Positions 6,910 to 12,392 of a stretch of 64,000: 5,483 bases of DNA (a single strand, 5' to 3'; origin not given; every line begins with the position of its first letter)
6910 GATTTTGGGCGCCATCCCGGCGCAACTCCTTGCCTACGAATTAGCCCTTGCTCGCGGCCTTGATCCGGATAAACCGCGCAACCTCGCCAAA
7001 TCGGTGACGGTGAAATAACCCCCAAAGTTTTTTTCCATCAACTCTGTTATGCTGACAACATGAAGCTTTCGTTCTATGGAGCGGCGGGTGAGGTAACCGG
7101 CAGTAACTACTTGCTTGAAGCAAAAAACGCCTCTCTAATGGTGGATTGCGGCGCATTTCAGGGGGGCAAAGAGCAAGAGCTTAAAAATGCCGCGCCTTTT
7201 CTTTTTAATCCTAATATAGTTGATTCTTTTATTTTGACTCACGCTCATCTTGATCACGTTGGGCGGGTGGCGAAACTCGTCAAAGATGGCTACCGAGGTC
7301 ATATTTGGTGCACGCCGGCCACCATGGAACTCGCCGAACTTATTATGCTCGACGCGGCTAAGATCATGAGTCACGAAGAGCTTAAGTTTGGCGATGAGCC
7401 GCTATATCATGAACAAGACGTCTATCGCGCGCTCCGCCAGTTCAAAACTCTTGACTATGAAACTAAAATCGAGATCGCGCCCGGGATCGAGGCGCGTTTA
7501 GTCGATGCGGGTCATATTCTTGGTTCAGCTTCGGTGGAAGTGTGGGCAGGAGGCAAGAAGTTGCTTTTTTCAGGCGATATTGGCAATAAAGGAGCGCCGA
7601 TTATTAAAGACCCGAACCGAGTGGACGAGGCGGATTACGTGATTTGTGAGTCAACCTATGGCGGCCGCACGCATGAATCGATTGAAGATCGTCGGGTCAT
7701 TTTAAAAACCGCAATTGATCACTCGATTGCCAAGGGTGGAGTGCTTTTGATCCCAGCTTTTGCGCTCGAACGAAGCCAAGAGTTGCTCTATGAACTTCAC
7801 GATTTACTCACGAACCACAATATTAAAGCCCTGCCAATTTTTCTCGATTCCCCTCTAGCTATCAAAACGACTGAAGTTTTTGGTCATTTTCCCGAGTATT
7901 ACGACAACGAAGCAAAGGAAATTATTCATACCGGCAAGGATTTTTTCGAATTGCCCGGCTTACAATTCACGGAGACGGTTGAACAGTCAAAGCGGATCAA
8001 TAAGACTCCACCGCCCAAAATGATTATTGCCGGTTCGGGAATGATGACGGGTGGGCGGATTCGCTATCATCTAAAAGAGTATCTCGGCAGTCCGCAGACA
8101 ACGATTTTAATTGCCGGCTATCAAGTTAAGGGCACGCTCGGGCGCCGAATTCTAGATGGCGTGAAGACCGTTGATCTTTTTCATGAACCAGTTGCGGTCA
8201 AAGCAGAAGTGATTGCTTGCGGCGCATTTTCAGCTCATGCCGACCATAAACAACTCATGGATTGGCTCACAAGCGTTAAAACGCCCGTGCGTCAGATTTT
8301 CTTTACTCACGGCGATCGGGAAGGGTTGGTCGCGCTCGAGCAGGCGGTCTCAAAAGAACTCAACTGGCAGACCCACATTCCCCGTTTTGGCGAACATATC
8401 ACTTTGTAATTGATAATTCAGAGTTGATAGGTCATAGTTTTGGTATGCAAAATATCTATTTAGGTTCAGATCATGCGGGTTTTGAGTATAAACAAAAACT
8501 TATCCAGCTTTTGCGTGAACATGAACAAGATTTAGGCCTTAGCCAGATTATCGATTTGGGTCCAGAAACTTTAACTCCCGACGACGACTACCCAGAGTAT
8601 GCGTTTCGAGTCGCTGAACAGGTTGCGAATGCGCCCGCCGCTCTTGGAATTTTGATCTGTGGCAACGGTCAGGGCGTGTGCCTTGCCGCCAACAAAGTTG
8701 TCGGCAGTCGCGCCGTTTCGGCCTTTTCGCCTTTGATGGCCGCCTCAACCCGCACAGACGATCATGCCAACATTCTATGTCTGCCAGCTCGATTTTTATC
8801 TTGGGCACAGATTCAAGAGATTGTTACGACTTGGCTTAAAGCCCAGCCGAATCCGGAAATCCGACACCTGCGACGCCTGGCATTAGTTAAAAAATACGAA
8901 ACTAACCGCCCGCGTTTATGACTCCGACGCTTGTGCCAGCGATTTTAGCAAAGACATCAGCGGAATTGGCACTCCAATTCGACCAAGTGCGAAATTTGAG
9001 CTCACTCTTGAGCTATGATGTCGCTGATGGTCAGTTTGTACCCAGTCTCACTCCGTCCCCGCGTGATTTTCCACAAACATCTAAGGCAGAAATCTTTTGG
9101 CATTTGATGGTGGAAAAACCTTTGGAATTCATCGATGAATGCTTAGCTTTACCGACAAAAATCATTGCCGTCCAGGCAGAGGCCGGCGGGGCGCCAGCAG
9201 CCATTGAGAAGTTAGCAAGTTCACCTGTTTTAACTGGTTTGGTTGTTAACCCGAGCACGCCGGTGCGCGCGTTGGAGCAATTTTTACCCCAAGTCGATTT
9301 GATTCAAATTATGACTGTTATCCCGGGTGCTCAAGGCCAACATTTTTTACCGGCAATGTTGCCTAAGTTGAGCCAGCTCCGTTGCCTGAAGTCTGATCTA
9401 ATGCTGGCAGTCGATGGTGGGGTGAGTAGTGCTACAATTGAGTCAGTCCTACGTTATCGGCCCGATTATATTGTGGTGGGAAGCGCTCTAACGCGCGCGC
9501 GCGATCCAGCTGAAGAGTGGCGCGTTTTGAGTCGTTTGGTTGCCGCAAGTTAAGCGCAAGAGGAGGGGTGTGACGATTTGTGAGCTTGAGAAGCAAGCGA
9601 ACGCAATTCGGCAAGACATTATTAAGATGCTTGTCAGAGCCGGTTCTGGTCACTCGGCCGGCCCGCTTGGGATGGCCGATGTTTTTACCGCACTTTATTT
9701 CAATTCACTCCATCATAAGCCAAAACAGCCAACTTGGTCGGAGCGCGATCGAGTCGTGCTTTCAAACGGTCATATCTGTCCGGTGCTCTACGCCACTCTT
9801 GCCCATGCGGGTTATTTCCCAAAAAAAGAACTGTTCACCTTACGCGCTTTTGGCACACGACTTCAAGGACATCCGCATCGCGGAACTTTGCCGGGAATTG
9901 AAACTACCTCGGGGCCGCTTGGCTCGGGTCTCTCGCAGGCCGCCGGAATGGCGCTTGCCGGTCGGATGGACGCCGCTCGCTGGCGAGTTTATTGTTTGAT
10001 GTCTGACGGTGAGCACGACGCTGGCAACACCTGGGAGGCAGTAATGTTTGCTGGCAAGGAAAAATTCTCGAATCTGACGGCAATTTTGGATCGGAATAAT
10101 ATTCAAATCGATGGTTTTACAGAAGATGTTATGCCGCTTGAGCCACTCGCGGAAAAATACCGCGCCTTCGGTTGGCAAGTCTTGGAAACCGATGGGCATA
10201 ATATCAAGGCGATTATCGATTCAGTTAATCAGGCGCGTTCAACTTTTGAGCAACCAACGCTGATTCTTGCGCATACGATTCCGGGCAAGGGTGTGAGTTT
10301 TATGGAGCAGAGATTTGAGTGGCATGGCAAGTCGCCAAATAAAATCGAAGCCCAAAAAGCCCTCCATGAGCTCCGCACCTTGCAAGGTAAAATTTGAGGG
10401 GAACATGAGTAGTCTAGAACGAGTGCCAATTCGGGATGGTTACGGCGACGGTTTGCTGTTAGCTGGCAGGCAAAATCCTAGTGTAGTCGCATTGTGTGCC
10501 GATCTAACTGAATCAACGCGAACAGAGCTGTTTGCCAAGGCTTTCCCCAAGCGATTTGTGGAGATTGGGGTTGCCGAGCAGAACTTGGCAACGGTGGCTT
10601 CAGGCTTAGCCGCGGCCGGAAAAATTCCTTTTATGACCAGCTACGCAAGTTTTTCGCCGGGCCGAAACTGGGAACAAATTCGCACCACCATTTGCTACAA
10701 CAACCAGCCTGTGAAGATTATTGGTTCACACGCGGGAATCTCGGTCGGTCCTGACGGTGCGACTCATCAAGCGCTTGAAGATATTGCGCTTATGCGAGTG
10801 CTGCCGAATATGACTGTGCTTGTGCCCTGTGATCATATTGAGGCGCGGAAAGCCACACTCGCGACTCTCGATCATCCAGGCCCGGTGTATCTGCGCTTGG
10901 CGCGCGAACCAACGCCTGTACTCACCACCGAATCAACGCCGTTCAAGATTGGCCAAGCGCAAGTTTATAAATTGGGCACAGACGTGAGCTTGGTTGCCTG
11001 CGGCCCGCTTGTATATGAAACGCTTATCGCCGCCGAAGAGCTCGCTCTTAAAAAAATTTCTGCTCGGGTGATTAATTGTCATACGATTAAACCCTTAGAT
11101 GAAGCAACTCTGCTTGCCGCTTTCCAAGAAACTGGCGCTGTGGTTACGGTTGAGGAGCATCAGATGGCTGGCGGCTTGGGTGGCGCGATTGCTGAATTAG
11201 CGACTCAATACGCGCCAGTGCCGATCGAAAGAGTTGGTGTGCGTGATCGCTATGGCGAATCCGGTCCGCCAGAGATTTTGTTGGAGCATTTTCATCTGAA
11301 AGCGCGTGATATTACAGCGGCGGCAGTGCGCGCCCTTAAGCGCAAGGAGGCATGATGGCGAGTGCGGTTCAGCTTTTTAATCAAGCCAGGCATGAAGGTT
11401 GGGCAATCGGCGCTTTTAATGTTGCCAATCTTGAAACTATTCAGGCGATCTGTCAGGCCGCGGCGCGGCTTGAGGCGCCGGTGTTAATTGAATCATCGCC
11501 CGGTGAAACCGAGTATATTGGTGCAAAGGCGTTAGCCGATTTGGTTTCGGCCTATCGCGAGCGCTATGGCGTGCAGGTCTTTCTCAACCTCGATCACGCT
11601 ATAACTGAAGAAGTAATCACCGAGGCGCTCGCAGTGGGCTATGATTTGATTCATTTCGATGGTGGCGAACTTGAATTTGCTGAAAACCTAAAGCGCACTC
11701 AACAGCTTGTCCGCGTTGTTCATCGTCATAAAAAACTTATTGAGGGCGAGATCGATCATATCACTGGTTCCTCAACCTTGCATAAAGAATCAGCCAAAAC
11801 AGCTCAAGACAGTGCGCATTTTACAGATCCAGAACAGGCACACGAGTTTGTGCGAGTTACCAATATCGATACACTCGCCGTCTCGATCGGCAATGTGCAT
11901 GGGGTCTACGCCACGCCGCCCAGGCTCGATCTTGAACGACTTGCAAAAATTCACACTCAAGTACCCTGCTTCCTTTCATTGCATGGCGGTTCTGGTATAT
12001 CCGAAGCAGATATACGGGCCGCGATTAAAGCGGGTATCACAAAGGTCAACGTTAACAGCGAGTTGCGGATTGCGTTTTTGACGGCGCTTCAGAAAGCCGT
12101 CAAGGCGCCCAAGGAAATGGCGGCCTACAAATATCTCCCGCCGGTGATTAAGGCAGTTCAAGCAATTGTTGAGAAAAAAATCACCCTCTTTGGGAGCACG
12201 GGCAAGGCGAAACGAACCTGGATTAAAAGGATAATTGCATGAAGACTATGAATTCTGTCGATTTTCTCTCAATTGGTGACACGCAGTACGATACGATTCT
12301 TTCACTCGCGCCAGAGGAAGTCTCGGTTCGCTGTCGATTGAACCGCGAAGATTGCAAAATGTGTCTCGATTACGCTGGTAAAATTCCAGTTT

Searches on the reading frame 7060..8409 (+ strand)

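Call 18: search_protein_families(library=pfam, proteins=[window:7060-8409:+], max_evalue=0.0001)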
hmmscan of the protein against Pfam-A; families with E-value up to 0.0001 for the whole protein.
window:7060-8409:+ (449 aa): 5 families
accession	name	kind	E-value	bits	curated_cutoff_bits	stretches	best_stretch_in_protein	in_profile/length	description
PF10996.14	Beta-Casp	-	3.7e-38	131.2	27.7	1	240-364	2-120/120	Beta-Casp domain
PF07521.17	RMMBL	-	2.4e-13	50.3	21.6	1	378-441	2-63/63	Zn-dependent metallo-hydrolase RNA specificity domain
PF00753.33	Lactamase_B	-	3.1e-13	50.5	22.7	1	11-185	3-161/196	Metallo-beta-lactamase superfamily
PF16661.11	Lactamase_B_6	-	2.3e-07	30.8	27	1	18-169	1-157/193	Metallo-beta-lactamase superfamily domain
PF12706.13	Lactamase_B_2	-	6.1e-05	23.2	27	0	52-197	29-163/200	Beta-lactamase superfamily domain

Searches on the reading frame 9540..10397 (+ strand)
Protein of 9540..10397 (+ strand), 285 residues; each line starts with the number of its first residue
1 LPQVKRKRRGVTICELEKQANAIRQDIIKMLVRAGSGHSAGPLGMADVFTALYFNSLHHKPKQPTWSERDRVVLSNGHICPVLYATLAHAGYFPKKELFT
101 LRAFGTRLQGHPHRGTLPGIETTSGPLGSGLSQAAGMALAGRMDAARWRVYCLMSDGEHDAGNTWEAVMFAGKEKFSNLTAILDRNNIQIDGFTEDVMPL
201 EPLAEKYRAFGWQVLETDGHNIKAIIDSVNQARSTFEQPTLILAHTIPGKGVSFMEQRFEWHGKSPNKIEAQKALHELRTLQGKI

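Call 18: search_protein_families(library=pfam, proteins=[window:9540-10397:+], max_evalue=0.0001)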
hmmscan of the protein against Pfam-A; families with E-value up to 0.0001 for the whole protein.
window:9540-10397:+ (285 aa): 2 families
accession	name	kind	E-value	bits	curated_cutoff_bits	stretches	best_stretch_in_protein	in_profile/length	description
PF00456.26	Transketolase_N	-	4.3e-58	197.3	22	1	18-265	4-262/334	Transketolase, thiamine diphosphate binding domain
PF13292.11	DXP_synthase_N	-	9.1e-11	42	21.2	1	11-190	13-175/274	1-deoxy-D-xylulose-5-phosphate synthase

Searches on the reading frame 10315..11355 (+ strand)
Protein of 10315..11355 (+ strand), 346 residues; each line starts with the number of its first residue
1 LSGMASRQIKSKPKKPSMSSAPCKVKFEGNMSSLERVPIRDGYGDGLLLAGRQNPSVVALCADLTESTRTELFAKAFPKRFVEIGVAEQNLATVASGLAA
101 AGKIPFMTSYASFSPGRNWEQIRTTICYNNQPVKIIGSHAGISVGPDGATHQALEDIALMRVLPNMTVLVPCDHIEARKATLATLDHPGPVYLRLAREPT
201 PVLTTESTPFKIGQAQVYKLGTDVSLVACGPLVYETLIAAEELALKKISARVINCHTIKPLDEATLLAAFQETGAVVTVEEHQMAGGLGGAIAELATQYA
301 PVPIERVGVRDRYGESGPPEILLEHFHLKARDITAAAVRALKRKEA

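Call 18: search_protein_families(library=pfam, proteins=[window:10315-11355:+], max_evalue=0.0001)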
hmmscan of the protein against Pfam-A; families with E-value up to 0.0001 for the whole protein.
window:10315-11355:+ (346 aa): 3 families
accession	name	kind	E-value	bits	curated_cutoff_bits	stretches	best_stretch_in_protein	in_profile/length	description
PF02779.29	Transket_pyr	-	8e-39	133.5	27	1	38-198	4-170/174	Transketolase, pyrimidine binding domain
PF02780.25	Transketolase_C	-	1.4e-30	106.2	25.9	1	213-333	1-124/124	Transketolase, C-terminal domain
PF22613.1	Transketolase_C_1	-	4.1e-05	24.2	27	0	222-328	12-112/113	Transketolase-like TK C-terminal domain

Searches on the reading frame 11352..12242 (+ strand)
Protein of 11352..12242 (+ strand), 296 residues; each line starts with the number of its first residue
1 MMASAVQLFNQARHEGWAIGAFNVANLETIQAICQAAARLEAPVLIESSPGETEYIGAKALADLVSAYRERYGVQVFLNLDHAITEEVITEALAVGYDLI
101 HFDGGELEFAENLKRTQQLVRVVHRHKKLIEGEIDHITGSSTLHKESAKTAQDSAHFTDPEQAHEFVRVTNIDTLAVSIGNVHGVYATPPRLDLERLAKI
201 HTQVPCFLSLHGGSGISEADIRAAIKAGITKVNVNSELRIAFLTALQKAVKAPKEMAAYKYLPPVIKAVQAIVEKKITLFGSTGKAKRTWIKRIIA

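Call 18: search_protein_families(library=pfam, proteins=[window:11352-12242:+], max_evalue=0.0001)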
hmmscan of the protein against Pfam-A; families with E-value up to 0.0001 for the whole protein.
window:11352-12242:+ (296 aa): 1 family
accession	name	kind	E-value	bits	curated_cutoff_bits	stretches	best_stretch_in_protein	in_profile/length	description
PF01116.26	F_bP_aldolase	-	3.8e-80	269.8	25.5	1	5-285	3-277/277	Fructose-bisphosphate aldolase class-II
